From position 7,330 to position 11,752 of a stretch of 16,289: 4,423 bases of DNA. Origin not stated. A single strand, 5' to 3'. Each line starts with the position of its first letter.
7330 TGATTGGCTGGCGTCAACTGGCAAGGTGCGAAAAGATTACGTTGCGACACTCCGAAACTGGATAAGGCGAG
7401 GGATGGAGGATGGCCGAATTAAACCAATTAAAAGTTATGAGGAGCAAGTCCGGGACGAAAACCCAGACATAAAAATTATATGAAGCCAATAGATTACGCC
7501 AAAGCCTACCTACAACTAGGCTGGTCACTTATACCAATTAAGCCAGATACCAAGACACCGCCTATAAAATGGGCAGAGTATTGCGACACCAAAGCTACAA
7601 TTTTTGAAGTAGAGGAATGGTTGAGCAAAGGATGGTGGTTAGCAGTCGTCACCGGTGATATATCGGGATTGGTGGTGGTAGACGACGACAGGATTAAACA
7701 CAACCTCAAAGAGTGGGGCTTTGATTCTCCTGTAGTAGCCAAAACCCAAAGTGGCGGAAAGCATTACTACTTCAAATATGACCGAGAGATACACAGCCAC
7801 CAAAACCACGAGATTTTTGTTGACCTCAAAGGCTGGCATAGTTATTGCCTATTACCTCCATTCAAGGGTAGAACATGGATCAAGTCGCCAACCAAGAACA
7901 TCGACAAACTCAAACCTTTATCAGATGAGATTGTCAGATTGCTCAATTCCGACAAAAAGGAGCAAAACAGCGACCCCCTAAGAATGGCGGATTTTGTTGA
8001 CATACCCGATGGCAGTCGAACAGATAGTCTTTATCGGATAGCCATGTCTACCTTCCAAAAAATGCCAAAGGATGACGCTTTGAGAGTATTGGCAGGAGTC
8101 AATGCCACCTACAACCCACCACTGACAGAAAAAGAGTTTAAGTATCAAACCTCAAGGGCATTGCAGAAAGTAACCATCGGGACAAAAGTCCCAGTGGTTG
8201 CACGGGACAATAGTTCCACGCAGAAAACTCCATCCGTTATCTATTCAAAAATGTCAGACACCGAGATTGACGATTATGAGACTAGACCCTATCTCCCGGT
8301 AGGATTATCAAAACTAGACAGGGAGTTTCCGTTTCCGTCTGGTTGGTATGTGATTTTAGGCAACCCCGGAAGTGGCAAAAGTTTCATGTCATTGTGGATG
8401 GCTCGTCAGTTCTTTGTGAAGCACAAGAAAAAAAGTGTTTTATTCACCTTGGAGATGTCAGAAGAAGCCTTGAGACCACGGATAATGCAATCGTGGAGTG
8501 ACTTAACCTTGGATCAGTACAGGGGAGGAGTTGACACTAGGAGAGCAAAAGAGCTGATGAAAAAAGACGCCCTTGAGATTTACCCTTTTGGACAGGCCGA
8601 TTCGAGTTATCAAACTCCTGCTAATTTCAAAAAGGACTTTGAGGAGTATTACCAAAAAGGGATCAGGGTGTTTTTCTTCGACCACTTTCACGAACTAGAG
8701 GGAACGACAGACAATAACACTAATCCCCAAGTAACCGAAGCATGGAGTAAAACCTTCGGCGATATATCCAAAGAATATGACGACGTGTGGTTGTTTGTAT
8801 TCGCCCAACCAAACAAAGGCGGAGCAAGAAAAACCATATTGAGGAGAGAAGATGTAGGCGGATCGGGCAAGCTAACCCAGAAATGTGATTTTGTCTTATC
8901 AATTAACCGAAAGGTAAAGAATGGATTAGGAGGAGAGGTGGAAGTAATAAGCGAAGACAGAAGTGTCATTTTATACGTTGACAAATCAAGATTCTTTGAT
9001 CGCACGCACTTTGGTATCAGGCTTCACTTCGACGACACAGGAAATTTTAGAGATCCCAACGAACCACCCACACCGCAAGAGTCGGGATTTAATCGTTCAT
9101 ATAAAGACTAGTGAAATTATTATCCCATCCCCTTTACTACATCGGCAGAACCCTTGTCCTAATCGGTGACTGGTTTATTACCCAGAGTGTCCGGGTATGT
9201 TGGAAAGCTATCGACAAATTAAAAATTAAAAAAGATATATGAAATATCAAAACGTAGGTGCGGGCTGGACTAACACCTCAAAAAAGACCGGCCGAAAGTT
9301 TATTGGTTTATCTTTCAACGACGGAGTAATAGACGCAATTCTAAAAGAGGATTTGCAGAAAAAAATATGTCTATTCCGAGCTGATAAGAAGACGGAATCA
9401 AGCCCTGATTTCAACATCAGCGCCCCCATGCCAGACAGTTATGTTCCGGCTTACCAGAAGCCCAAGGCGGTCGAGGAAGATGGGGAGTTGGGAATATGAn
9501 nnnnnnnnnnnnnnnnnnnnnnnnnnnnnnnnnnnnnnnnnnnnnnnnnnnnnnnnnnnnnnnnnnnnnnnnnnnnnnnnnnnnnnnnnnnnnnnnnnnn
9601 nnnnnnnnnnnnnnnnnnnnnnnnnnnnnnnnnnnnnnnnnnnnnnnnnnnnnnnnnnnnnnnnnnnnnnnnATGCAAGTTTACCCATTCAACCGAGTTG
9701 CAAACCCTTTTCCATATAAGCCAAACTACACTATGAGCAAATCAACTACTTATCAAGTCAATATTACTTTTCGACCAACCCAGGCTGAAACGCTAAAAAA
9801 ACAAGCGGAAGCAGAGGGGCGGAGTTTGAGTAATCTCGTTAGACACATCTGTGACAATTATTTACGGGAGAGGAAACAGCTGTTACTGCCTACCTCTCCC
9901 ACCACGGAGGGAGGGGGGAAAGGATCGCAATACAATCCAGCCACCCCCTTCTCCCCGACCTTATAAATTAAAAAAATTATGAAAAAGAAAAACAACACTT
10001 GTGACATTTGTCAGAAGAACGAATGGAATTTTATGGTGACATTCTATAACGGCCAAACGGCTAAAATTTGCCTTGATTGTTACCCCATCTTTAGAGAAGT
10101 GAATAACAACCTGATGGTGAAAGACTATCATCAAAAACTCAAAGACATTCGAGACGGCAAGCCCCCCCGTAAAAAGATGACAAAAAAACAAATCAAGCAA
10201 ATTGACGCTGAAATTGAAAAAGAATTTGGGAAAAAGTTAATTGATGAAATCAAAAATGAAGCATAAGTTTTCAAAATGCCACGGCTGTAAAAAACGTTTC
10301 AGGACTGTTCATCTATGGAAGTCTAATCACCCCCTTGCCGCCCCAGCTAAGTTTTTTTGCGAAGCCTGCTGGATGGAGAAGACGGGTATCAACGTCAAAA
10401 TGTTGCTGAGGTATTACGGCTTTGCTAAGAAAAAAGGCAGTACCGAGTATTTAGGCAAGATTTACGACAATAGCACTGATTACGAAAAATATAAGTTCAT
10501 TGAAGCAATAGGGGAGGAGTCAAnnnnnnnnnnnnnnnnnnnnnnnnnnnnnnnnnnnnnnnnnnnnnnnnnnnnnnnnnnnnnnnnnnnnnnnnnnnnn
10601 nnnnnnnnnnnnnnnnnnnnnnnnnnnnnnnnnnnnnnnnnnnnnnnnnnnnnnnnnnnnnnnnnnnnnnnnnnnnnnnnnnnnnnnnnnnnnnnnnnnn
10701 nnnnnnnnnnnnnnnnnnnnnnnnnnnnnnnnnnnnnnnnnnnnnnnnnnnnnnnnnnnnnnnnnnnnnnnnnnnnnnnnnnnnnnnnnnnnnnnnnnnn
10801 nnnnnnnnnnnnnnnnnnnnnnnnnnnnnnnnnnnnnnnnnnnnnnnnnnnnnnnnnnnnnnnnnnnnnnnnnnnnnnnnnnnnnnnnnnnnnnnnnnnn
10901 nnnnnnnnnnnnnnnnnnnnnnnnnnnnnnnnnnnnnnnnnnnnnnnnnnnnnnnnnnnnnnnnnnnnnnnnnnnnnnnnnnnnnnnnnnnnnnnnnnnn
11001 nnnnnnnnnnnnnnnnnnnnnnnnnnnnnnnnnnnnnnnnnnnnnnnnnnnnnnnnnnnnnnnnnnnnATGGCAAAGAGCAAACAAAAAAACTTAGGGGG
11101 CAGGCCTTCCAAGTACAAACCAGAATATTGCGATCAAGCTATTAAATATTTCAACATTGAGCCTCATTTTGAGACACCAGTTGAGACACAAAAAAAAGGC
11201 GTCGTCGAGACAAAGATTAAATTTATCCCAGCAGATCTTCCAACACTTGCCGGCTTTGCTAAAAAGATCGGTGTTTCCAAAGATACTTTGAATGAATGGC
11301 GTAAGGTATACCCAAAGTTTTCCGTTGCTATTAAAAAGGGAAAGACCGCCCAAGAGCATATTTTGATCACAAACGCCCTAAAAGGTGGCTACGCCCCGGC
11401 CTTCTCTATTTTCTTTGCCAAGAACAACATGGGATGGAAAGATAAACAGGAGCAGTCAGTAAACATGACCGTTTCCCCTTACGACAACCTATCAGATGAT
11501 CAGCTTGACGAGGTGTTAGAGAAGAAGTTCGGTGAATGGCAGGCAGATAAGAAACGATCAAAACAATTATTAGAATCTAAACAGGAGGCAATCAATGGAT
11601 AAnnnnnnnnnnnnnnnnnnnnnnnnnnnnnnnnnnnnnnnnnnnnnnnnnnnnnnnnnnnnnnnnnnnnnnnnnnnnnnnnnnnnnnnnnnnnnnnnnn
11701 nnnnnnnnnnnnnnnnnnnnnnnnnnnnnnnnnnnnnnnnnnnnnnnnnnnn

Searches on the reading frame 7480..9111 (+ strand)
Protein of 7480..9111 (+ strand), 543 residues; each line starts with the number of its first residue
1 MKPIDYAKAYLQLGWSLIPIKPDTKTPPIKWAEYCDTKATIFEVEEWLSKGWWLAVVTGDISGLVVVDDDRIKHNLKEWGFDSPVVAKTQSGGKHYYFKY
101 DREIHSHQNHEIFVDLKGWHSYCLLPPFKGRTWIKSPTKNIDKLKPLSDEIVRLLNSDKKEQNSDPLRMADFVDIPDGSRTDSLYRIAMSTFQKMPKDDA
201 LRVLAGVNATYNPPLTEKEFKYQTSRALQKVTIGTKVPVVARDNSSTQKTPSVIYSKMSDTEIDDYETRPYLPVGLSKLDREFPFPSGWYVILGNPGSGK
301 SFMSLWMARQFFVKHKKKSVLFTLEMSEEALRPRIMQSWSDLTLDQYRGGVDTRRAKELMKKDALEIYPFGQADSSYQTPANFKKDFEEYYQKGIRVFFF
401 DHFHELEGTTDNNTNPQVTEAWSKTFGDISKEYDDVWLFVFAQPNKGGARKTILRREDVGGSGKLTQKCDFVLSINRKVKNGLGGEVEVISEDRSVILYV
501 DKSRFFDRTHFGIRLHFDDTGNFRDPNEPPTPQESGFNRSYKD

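Call 6: search_protein_families(library=pfam, proteins=[window:7480-9108:+], max_evalue=0.01)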
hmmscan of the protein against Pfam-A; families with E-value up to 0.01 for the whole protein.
window:7480-9108:+ (543 aa): 5 families
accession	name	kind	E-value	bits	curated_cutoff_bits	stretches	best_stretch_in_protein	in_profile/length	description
PF03796.21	DnaB_C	-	9.5e-14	51.8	27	1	275-481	5-217/255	DnaB-like helicase C terminal domain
PF09250.16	Prim-Pol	-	8e-13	49.6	22.8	1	7-136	1-148/158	Bifunctional DNA primase/polymerase, N-terminal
PF13481.12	AAA_25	-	0.00016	21.8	27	1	291-448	37-194/195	AAA domain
PF04851.21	ResIII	-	0.0011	19.4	22.5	1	293-409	29-140/164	Type III restriction enzyme, res subunit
PF06745.19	ATPase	-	0.0033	17.3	26.6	0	290-338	22-70/231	KaiC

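Call 7: search_protein_families(library=phrogs, proteins=[window:7480-9108:+], max_evalue=0.01)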
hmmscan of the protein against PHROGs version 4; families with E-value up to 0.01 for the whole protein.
window:7480-9108:+ (543 aa): 10 families
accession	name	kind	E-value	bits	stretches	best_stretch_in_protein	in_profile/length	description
phrog_19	-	DNA, RNA and nucleotide metabolism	9.9e-28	98.3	1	259-530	315-585/621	DnaB-like replicative helicase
phrog_239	-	DNA, RNA and nucleotide metabolism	1.4e-19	71.5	1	273-529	342-602/801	DNA primase/helicase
phrog_695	-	DNA, RNA and nucleotide metabolism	6.2e-13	49.4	1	3-249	8-286/704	DNA polymerase/primase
phrog_19930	-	DNA, RNA and nucleotide metabolism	2.1e-11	43.9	1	7-101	14-123/865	DNA polymerase/primase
phrog_243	-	DNA, RNA and nucleotide metabolism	8e-10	39.1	1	290-480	38-227/273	DnaB-like replicative helicase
phrog_1156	-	DNA, RNA and nucleotide metabolism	1.5e-09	37.9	1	5-170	15-200/855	DNA primase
phrog_5482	-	unknown function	3.7e-06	26.9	1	282-518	46-290/341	-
phrog_3022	-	DNA, RNA and nucleotide metabolism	0.00042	19.8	1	25-154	48-179/788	DNA primase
phrog_3277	-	DNA, RNA and nucleotide metabolism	0.0019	19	1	291-324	14-49/168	DnaC-like helicase loader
phrog_97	-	other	0.0069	16.6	1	264-322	42-108/506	UvsX-like recombinase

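Call 28: find_encoding_contigs(protein=window:7480-9111:+, flank=10000, max_places=10)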
Protein window:7480-9111:+ (543 aa): 5 contigs read that carry it; 4 places shown.
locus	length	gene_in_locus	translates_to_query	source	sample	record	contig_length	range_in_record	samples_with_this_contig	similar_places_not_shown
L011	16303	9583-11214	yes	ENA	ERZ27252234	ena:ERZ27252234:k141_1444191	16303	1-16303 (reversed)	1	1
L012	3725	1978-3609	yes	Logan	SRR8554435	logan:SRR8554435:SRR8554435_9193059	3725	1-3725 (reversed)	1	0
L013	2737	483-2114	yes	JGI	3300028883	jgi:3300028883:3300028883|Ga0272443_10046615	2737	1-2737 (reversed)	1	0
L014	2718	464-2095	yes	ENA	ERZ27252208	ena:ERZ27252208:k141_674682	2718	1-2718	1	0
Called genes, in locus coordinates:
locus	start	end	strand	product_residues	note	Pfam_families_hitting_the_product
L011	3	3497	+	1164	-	?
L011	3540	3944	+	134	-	-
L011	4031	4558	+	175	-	-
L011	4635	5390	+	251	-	PF00142:Fer4_NifH (weak), PF01656:CbiA, PF02374:ArsA_ATPase, PF06564:CBP_BcsQ, PF09140:MipZ, PF10609:ParA, PF13614:AAA_31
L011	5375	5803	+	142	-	-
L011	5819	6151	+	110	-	PF13730:HTH_36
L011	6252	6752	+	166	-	PF01844:HNH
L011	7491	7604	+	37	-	-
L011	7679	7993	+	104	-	-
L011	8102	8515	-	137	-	PF00376:MerR (faint)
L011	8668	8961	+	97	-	-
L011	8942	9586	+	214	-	-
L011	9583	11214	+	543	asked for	PF09250:Prim-Pol, PF03796:DnaB_C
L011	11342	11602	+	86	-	-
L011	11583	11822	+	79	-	-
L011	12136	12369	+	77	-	-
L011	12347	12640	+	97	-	-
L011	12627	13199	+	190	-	-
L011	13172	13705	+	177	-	PF16677:GP3_package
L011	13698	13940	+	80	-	-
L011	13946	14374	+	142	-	-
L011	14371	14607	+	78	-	-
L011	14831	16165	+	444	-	-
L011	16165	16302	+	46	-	?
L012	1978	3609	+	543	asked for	PF09250:Prim-Pol, PF03796:DnaB_C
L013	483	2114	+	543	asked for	PF09250:Prim-Pol, PF03796:DnaB_C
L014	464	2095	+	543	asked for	PF09250:Prim-Pol, PF03796:DnaB_C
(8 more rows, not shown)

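Call 87: search_dna_similar(query=window:7480-9108:+, collection=plasmids, mode=protein, max_rows=12)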
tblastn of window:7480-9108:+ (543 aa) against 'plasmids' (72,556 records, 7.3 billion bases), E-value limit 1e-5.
Records with a match: 18; places in all: 18; records where one place covers at least 80% of the query: 0.
Best place of each record, by identity: <60% 18.
By first word of the organism name: Mycobacterium 7; Streptomyces 6; Mycolicibacterium 3; Mycobacteroides 1; Tsukamurella 1.
By predicted mobility (MOB-suite, as given by PLSDB): non-mobilizable 16; mobilizable 2.
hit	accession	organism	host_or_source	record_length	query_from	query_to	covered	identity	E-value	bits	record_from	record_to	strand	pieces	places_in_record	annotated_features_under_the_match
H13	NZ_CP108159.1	Streptomyces sp. NBC_00161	-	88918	270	529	48%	24.1%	1e-6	59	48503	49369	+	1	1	none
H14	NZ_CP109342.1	Streptomyces anulatus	-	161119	272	490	40%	27.2%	1e-8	66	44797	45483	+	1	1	none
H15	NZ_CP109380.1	Streptomyces sp. NBC_01546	-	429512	251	478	42%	25.2%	5e-7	61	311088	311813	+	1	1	none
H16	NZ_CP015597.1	Mycobacterium adipatum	-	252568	272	477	38%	27.6%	2e-8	66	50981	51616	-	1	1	dnaB: replicative DNA helicase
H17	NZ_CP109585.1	Streptomyces uncialis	-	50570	272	478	38%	26.9%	1e-7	62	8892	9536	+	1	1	dnaB: replicative DNA helicase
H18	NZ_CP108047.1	Streptomyces sp. NBC_00289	-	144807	263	478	40%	25.4%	2e-9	68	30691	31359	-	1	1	dnaB: replicative DNA helicase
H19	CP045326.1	Mycobacterium sp. THAF192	pure culture,Surface of a polyethylene ...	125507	272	477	38%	26.6%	3e-10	71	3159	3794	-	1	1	dnaB2: Replicative DNA helicase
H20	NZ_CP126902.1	Mycolicibacterium vanbaalenii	cell culture,soil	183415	272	477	38%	26.4%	2e-8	65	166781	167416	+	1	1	dnaB: replicative DNA helicase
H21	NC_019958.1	Mycobacterium sp. JS623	-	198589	273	477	38%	26.3%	4e-9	67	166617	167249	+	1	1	none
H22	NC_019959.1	Mycobacterium sp. JS623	-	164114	272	490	40%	24.5%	7e-8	63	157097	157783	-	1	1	dnaB: replicative DNA helicase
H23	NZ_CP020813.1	Mycobacterium dioxanotrophicus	Single cell,river sediment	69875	272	477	38%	25.8%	5e-8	64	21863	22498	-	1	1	none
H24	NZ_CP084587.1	Mycobacterium intracellulare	water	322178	272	477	38%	24.8%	3e-9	67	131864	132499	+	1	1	none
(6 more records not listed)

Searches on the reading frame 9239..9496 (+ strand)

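Call 16: search_protein_families(library=phrogs, proteins=[window:9239-9496:+], max_evalue=0.01)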
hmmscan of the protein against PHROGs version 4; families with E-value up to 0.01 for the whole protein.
window:9239-9496:+ (86 aa): 0 families

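Call 17: search_protein_families(library=pfam, proteins=[window:9239-9496:+], max_evalue=0.01)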
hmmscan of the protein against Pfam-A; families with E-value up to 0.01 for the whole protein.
window:9239-9496:+ (86 aa): 1 family
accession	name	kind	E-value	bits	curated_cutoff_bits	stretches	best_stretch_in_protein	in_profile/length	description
PF05284.17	DUF736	-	8.5e-05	22.8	22.1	0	5-39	50-83/99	Protein of unknown function (DUF736)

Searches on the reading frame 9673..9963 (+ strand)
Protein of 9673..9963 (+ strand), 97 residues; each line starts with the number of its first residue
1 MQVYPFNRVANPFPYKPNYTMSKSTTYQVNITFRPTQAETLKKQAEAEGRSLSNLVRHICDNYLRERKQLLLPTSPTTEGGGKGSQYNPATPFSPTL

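Call 16: search_protein_families(library=phrogs, proteins=[window:9673-9963:+], max_evalue=0.01)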
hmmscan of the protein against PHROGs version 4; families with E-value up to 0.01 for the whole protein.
window:9673-9963:+ (97 aa): 5 families
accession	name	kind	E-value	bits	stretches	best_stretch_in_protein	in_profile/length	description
phrog_582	-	transcription regulation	0.0022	19.3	1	22-69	53-100/105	Arc-like repressor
phrog_6506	-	transcription regulation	0.0029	18.6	1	32-65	13-48/59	Arc-like repressor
phrog_228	-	transcription regulation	0.0042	17.9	1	21-79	5-63/251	Arc-like repressor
phrog_25971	-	unknown function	0.0054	18.1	1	29-68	76-115/116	-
phrog_3431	-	transcription regulation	0.0091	16.7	0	28-59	20-51/67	Arc-like repressor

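Call 17: search_protein_families(library=pfam, proteins=[window:9673-9963:+], max_evalue=0.01)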
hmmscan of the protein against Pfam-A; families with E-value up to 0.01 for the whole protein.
window:9673-9963:+ (97 aa): 2 families
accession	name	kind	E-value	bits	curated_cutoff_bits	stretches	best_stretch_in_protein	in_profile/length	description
PF07878.17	RHH_5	-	2.2e-07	31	26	1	39-68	14-43/43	CopG-like RHH_1 or ribbon-helix-helix domain, RHH_5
PF21983.2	NikA-like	-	0.00019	21.9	27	1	26-63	4-41/72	Mobilization protein NikA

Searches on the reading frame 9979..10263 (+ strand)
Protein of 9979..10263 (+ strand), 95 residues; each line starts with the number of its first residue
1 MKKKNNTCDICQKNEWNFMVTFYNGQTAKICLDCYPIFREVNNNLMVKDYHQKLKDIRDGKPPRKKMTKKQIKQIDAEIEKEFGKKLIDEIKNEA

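Call 43: search_protein_families(library=phrogs, proteins=[window:9979-10263:+], max_evalue=0.01)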
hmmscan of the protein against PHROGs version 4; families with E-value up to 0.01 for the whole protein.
window:9979-10263:+ (95 aa): 0 families

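Call 66: search_protein_families(library=pfam, proteins=[window:9979-10263:+], max_evalue=0.01)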
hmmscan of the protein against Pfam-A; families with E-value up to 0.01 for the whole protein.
window:9979-10263:+ (95 aa): 1 family
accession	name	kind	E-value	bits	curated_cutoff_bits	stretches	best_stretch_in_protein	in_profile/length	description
PF24734.1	DUF7685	-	0.0027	18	27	1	7-35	1-32/43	Domain of unknown function (DUF7685)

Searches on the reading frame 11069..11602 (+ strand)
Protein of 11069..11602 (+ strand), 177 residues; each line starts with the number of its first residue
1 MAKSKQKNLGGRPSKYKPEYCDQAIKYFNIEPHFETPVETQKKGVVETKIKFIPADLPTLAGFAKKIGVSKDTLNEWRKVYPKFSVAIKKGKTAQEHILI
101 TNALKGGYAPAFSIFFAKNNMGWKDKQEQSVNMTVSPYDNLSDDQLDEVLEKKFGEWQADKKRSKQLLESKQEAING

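Call 6: search_protein_families(library=pfam, proteins=[window:11069-11599:+], max_evalue=0.01)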
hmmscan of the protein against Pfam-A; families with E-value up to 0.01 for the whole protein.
window:11069-11599:+ (177 aa): 1 family
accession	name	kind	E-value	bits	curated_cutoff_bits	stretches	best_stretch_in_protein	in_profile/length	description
PF16677.11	GP3_package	-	2.4e-12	47.4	29.4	1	11-128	1-104/105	DNA-packaging protein gp3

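Call 7: search_protein_families(library=phrogs, proteins=[window:11069-11599:+], max_evalue=0.01)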
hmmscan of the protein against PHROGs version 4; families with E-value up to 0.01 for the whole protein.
window:11069-11599:+ (177 aa): 5 families
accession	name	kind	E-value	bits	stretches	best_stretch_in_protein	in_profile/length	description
phrog_3064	-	head and packaging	9e-20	71.9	1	5-131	34-153/175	terminase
phrog_309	-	head and packaging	1.3e-19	72.4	1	2-168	124-298/319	terminase small subunit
phrog_606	-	head and packaging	1.4e-11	45.7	1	5-138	14-145/167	terminase small subunit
phrog_26539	-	unknown function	0.00015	22.4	1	59-92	34-67/241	-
phrog_28310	-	unknown function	0.0024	19.2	0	62-94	28-60/76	-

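Call 85: find_encoding_contigs(protein=window:11069-11602:+, flank=10000, max_places=10)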
Protein window:11069-11602:+ (177 aa): 5 contigs read that carry it; 3 places shown.
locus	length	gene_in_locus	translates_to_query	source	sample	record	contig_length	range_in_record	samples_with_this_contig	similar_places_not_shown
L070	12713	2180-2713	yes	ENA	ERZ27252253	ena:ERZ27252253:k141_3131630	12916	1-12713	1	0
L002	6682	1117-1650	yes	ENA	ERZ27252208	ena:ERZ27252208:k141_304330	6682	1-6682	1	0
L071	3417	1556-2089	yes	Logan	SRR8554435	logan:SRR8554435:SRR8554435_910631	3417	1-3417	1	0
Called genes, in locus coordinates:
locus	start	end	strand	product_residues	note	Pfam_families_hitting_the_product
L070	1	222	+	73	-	?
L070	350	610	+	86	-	-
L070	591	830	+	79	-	-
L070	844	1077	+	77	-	PF07878:RHH_5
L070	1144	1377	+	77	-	-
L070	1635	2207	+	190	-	-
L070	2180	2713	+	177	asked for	PF16677:GP3_package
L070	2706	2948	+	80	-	-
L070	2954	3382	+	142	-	-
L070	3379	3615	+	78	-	-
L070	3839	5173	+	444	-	-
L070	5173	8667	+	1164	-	-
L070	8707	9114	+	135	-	-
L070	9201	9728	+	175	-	-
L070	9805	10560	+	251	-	PF00142:Fer4_NifH (weak), PF01656:CbiA, PF02374:ArsA_ATPase, PF06564:CBP_BcsQ, PF09140:MipZ, PF10609:ParA, PF13614:AAA_31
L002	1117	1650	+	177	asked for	PF16677:GP3_package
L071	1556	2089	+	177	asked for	PF16677:GP3_package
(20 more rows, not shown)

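Call 86: search_dna_similar(query=window:11069-11599:+, collection=phages, mode=protein, max_rows=12)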
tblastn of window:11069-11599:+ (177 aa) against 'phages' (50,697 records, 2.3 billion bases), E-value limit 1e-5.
Records with a match: 253; places in all: 253; records where one place covers at least 80% of the query: 4.
Best place of each record, by identity: <60% 253.
By first word of the organism name: Escherichia 128; Salmonella 32; Klebsiella 30; Vibrio 27; Serratia 8; Pectobacterium 7; Shigella 5; Edwardsiella 4; Enterobacter 3; Dhillonvirus 2; and 6 more.
By host as written in the record: Escherichia coli 76; - 27; Klebsiella pneumoniae 11; Escherichia coli K-12 10; Escherichia coli K-12 MG1655 8; Salmonella enterica 7; Klebsiella pneumoniae 1101160 (ATCC BAA-2342) 6; Salmonella enterica subsp. enterica serovar Infantis 6; and 58 more.
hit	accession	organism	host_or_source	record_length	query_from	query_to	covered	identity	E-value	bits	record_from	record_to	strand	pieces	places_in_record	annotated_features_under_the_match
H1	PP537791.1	Citrobacter phage vB_CfrS_K1M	Citrobacter freundii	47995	1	137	77%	39.1%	3e-22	98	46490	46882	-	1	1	terminase small subunit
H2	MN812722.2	Vibrio phage NF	Vibrio alginolyticus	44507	11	144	76%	39.7%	1e-21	97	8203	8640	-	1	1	DNA-packaging protein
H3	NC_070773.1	Vibrio phage NF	Vibrio alginolyticus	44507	11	144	76%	39.7%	1e-21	97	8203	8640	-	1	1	terminase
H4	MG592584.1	Vibrio phage 1.214.O._10N.222.54.F11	Vibrio cyclitrophicus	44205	11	128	67%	41.4%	4e-18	86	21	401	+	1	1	DNA-packaging protein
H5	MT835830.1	Bacteriophage sp.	human fecal samples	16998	6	163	89%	30.4%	9e-11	65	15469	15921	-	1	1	record has no annotation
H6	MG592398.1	Vibrio phage 1.013.O._10N.286.54.F9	Vibrio cyclitrophicus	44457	11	128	67%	40.6%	5e-18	86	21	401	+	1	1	coil containing protein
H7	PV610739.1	Escherichia phage SP1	Escherichia coli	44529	2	151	85%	29.4%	4e-9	61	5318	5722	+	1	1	hypothetical protein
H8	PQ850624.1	Escherichia phage RuthEpting_Bas85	Escherichia coli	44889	2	151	85%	29.4%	4e-9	60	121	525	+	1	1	terminase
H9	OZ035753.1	Dhillonvirus LF50P3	-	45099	2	151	85%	28.8%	2e-8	58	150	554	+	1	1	record has no annotation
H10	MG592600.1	Vibrio phage 1.236.O._10N.261.52.C4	Vibrio cyclitrophicus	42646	11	143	75%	32.4%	2e-8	59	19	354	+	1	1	hypothetical protein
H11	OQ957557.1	Enterobacter phage ST22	Enterobacter sp.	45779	11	131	68%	34.7%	1e-13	74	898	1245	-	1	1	hypothetical protein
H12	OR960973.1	Alcaligenes phage CASP1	Alcaligenes faecalis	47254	3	137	76%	31.0%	2e-8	59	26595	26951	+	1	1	hypothetical protein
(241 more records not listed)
